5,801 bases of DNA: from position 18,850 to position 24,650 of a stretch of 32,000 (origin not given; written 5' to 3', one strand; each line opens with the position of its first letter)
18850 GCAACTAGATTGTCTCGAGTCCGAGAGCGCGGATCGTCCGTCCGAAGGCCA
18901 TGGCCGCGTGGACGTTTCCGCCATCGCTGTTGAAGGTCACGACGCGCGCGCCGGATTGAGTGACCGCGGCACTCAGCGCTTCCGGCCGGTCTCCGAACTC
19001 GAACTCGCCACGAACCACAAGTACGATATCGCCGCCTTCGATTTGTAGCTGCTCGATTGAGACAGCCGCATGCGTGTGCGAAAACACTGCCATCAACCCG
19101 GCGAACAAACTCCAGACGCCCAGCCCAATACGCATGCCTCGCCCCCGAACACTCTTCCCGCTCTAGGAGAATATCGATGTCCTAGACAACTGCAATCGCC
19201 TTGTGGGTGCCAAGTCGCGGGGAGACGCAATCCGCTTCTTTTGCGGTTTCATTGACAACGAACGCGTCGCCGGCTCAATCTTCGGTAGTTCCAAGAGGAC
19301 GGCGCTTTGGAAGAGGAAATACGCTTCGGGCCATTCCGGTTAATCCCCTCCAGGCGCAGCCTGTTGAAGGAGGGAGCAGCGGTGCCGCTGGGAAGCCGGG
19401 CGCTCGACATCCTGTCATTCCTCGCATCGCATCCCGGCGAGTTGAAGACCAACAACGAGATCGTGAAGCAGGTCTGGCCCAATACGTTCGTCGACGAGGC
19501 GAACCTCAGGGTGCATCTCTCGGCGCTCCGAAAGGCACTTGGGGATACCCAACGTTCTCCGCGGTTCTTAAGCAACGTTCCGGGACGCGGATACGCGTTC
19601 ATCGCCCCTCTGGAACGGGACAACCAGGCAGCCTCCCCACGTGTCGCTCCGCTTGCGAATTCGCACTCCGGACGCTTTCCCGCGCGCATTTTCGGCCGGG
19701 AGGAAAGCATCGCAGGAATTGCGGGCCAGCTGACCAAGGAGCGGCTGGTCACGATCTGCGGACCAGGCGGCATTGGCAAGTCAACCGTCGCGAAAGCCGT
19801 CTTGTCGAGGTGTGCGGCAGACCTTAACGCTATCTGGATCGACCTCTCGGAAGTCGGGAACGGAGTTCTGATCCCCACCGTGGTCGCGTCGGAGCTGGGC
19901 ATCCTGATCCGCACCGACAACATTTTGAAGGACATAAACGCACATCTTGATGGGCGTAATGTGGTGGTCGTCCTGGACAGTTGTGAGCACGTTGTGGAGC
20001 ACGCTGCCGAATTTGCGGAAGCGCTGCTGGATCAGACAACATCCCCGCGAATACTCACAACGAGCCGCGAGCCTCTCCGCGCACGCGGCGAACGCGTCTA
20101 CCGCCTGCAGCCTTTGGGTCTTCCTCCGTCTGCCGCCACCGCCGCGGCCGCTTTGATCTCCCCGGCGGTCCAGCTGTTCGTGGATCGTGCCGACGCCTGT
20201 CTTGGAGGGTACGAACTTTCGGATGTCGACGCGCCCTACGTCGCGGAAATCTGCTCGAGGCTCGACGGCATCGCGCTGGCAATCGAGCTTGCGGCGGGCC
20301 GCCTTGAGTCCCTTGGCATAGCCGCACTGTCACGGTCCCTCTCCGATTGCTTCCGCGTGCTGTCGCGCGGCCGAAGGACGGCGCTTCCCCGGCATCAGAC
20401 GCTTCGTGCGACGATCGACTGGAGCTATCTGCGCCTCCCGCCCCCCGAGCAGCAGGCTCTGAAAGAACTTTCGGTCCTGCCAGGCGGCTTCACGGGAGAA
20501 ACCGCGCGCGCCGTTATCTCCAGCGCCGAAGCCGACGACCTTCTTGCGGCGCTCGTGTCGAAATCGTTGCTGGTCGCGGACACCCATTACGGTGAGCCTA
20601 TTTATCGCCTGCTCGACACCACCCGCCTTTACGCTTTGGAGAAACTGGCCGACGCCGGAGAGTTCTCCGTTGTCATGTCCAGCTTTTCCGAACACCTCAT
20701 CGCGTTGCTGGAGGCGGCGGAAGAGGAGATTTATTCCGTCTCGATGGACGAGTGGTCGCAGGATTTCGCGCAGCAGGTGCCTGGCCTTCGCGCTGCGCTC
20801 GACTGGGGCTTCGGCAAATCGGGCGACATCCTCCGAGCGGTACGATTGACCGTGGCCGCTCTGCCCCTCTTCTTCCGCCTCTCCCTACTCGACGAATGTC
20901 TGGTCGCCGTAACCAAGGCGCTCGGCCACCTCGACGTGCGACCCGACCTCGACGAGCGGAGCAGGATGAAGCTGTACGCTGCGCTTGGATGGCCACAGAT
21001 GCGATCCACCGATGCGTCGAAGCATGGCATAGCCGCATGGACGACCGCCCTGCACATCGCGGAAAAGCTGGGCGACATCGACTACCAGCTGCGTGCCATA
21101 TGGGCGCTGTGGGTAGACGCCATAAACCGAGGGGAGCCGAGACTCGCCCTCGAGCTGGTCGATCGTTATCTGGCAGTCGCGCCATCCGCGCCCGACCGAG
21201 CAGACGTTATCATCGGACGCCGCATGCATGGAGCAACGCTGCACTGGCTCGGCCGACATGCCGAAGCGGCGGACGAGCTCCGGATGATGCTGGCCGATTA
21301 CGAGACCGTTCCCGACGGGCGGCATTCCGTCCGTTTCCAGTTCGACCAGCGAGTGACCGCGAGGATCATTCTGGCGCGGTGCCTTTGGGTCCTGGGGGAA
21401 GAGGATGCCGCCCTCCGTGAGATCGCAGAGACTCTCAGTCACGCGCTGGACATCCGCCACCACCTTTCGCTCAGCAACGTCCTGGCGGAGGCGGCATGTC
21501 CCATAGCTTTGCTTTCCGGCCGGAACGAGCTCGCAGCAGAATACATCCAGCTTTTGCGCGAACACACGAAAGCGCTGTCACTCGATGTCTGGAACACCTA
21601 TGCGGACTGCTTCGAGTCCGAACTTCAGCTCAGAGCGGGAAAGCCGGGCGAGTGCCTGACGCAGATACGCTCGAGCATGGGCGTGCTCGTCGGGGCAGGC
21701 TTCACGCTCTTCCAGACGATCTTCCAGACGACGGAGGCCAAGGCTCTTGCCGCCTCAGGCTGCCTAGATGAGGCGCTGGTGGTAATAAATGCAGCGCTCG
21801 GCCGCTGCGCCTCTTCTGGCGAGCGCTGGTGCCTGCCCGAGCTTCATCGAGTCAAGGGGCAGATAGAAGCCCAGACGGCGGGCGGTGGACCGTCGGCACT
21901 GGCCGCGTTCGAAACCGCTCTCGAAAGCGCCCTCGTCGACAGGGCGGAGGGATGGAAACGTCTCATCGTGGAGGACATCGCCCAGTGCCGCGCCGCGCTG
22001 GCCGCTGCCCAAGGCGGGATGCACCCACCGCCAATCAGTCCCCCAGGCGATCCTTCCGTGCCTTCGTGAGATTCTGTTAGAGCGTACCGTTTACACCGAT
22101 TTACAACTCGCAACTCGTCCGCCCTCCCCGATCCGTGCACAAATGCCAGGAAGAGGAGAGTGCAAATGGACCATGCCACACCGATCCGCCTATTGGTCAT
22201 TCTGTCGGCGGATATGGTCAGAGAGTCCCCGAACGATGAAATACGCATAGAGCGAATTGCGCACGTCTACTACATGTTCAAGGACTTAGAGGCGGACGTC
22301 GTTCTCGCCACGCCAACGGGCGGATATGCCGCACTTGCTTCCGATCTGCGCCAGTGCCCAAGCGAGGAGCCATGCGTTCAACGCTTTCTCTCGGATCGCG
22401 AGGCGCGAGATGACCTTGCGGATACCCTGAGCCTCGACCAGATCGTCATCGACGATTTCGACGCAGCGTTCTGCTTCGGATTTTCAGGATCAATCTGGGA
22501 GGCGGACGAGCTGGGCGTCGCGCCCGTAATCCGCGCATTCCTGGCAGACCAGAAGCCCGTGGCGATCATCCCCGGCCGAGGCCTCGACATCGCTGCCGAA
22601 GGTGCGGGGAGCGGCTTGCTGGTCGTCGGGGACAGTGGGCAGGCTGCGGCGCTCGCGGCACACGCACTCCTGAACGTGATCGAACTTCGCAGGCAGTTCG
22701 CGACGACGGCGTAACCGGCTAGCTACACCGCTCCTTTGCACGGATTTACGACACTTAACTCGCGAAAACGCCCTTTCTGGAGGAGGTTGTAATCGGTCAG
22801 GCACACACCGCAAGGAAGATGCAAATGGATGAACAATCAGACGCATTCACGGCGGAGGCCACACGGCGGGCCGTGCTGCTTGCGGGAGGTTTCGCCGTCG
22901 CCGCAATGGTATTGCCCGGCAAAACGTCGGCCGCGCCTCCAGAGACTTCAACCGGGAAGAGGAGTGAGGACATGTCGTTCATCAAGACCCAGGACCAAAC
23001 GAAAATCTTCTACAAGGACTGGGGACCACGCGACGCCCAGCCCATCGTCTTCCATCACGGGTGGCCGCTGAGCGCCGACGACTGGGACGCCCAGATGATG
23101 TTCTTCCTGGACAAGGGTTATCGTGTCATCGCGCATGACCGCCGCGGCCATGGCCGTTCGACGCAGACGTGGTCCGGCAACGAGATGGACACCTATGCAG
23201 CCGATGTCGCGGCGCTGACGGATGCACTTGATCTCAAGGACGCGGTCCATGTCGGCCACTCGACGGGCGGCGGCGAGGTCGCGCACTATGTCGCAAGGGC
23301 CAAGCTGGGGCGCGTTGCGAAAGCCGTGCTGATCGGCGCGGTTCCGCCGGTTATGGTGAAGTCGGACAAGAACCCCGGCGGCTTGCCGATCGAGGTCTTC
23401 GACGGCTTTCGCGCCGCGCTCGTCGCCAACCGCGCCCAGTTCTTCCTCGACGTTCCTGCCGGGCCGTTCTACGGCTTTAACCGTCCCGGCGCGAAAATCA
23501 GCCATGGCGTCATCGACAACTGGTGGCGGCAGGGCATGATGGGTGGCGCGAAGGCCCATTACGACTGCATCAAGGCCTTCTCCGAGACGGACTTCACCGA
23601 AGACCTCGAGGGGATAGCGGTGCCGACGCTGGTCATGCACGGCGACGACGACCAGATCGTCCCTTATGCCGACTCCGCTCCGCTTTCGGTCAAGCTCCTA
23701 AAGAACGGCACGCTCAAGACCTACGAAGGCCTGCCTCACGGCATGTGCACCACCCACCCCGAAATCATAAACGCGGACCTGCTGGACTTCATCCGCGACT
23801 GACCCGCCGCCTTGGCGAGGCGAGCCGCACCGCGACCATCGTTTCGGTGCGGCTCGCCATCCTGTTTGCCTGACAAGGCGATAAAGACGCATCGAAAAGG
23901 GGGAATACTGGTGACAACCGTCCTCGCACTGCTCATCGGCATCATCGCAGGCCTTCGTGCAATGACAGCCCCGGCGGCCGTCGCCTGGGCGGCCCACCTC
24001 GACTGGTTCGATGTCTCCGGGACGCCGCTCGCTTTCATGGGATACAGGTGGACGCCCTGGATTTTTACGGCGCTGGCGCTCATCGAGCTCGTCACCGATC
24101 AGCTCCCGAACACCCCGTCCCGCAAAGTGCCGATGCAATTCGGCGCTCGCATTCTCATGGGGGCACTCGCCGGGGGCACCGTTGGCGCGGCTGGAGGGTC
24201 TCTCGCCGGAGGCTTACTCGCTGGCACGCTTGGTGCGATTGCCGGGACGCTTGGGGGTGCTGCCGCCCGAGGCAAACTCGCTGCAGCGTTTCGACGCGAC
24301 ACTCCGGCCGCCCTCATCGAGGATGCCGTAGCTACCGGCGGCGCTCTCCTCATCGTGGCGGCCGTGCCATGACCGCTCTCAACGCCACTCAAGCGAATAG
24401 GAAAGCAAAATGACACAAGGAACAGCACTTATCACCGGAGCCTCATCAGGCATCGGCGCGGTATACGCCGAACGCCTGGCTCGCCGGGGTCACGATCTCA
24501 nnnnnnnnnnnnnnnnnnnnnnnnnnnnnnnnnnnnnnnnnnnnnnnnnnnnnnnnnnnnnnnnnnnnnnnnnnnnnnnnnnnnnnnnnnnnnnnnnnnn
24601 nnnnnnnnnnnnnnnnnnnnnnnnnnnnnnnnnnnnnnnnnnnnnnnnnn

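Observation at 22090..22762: Conserved motif of about 28 nt with helically phased TTTAC direct repeats upstream of two consecutive genes next to the wHTH-STAND regulator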

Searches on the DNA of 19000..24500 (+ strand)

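Call 8: search_dna_similar(query=window:19000-24500:+, collection=plasmids, mode=near, max_rows=30)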
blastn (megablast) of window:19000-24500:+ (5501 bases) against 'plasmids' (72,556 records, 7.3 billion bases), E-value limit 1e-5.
Records with a match: 82; places in all: 82; records where one place covers at least 80% of the query: 20.
Best place of each record, by identity: >=99% 2; 95-99% 18; 90-95% 1; 80-90% 1; 60-80% 60.
By first word of the organism name: Sinorhizobium 35; Rhizobium 16; Ensifer 7; Azospirillum 6; Cupriavidus 3; Novosphingobium 2; Polymorphobacter 2; Burkholderia 2; Phyllobacterium 1; Methylovirgula 1; and 7 more.
By predicted mobility (MOB-suite, as given by PLSDB): non-mobilizable 35; conjugative 31; mobilizable 16.
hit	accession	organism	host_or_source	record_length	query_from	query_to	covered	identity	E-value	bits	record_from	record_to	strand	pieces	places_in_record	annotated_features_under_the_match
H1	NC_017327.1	Sinorhizobium meliloti SM11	-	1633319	1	5501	100%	100.0%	0e+0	10159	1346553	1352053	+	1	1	none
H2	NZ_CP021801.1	Sinorhizobium meliloti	Medicago sativa,Single Cell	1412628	1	5501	100%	100.0%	0e+0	10154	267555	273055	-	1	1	none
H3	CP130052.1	Sinorhizobium meliloti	Medicago,Cell culture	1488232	1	5499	100%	98.9%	0e+0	9823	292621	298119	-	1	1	winged helix-turn-helix domain-containing protein | alpha/beta hydrolase | transporter | DUF4126 domain-containing protein | SDR family oxidoreductase | and 1 other names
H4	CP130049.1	Sinorhizobium meliloti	Medicago,Cell culture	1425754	1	5499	100%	98.9%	0e+0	9823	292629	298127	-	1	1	winged helix-turn-helix domain-containing protein | alpha/beta hydrolase | transporter | DUF4126 domain-containing protein | SDR family oxidoreductase | and 1 other names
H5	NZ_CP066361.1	Sinorhizobium meliloti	Medicago lupulina L.,nodules of ...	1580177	1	5499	100%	98.9%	0e+0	9817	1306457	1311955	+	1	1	none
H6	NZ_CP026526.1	Sinorhizobium meliloti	Medicago sativa L. subsp. ambigua,Cell ...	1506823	1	5499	100%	98.9%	0e+0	9817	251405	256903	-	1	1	none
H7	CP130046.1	Sinorhizobium meliloti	Medicago,Cell culture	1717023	1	5499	100%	98.8%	0e+0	9790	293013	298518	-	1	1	winged helix-turn-helix domain-containing protein | alpha/beta hydrolase | transporter | hypothetical protein (x2) | SDR family oxidoreductase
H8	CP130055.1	Sinorhizobium meliloti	Medicago,Cell culture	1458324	1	5499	100%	98.8%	0e+0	9786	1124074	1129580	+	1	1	transporter | SDR family oxidoreductase | hypothetical protein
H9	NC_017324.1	Sinorhizobium meliloti BL225C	-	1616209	1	5499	100%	98.0%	0e+0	9542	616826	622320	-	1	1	none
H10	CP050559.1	Sinorhizobium meliloti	Melilotus officinalis,cell culture,root ...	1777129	1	5499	100%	98.0%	0e+0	9537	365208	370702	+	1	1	transcriptional regulator | alpha/beta hydrolase | transporter | DUF4126 domain-containing protein | SDR family oxidoreductase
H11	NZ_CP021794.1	Sinorhizobium meliloti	Medicago sativa,Single Cell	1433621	1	5499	100%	98.0%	0e+0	9529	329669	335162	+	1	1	none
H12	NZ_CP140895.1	Sinorhizobium medicae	Medicago lupulina,whole organism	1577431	238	5499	96%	98.3%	0e+0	9230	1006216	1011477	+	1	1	record has no annotation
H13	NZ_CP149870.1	Sinorhizobium medicae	Melilotus albus,Cell Culture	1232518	238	5499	96%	98.3%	0e+0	9230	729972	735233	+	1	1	record has no annotation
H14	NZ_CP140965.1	Sinorhizobium medicae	Medicago lupulina,whole organism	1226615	238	5499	96%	98.3%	0e+0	9230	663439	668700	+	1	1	record has no annotation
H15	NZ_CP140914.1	Sinorhizobium medicae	Medicago lupulina,whole organism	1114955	238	5499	95%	98.4%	0e+0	9184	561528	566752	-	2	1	record has no annotation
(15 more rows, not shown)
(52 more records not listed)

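Call 10: get_annotated_region(hit=H3, flank=6000)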
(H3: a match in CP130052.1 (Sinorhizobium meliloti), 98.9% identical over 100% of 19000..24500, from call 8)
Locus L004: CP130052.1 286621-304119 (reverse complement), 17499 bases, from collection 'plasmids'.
description: Sinorhizobium meliloti strain R14 plasmid pSymA, complete sequence
organism: Sinorhizobium meliloti (NCBI taxid 382)
taxonomy: Bacteria; Pseudomonadota; Alphaproteobacteria; Hyphomicrobiales; Rhizobiaceae; Sinorhizobium; Sinorhizobium meliloti
host: -; source: Medicago,Cell culture; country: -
typing (MOB-suite, as given by PLSDB): conjugative; relaxase MOBQ; mating-pair formation MPF_T
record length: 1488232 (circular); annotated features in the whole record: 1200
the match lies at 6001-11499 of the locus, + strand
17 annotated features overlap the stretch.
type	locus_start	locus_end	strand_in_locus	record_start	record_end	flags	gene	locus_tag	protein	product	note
CDS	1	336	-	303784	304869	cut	-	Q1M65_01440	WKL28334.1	helix-turn-helix transcriptional regulator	-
CDS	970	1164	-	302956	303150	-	-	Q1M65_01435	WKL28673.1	hypothetical protein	-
CDS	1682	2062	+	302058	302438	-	-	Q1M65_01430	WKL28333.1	hypothetical protein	-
CDS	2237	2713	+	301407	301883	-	-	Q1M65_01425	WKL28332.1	hypothetical protein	-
CDS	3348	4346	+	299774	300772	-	-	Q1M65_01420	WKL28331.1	sulfite oxidase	-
CDS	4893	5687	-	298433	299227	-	-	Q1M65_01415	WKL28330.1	hypothetical protein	-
CDS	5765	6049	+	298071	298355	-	-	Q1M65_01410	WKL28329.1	hypothetical protein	-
CDS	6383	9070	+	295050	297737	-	-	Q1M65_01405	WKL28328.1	winged helix-turn-helix domain-containing protein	-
CDS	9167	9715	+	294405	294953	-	-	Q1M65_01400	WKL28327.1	transporter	-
CDS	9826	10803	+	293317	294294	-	-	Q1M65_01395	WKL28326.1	alpha/beta hydrolase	-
CDS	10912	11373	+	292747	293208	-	-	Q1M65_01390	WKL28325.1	DUF4126 domain-containing protein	-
CDS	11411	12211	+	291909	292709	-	-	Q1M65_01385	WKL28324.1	SDR family oxidoreductase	-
CDS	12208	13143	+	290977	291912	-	-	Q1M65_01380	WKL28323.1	MBL fold metallo-hydrolase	-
CDS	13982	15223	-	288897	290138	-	-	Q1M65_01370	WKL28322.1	hypothetical protein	-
CDS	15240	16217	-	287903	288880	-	-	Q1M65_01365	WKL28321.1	adenylate/guanylate cyclase domain-containing protein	-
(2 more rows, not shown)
